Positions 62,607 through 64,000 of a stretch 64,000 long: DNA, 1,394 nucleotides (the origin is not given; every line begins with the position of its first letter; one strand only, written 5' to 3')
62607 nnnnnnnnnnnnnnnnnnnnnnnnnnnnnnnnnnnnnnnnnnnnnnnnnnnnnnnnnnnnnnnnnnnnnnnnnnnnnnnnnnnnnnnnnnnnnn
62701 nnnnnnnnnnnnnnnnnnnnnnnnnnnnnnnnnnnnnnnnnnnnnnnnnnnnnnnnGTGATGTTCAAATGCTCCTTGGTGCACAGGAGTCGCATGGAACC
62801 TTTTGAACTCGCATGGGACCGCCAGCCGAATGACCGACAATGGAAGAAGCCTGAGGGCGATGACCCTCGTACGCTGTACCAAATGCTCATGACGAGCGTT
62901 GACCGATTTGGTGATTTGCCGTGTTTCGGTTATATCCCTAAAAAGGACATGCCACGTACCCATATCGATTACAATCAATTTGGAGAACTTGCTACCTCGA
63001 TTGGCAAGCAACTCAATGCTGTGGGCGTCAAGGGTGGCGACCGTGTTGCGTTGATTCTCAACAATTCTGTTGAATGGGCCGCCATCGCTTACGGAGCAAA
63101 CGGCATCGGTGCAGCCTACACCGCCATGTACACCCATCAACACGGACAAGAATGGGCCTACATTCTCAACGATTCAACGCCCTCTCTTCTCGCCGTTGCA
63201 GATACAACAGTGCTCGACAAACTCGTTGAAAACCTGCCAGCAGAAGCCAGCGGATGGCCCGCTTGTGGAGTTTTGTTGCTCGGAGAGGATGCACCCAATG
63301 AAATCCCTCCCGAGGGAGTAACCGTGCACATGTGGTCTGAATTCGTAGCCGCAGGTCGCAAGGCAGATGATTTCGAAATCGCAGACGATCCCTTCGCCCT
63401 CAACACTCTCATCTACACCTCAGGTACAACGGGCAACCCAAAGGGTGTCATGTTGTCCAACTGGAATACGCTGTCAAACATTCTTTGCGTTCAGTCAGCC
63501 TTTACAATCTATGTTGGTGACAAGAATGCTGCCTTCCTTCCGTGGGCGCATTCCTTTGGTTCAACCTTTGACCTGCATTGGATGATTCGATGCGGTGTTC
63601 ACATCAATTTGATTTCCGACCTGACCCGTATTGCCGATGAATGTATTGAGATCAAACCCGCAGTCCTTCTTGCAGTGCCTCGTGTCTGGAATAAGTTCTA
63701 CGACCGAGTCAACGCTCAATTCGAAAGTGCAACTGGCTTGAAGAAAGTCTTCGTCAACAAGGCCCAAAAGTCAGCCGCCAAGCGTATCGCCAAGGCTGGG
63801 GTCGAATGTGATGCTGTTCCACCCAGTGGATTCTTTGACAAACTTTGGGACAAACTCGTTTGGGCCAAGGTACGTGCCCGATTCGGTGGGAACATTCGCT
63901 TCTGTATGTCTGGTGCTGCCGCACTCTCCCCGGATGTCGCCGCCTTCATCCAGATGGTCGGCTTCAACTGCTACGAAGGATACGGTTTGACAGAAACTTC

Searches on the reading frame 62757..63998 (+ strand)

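Call 21: search_protein_families(library=pfam, proteins=[window:62757-63998:+], max_evalue=0.00001)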
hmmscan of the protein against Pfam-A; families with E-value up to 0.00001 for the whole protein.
window:62757-63998:+ (414 aa): 1 family
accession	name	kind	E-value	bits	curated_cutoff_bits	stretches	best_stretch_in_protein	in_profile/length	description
PF00501.34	AMP-binding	-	1.1e-50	173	29.9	1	48-414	5-324/384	AMP-binding enzyme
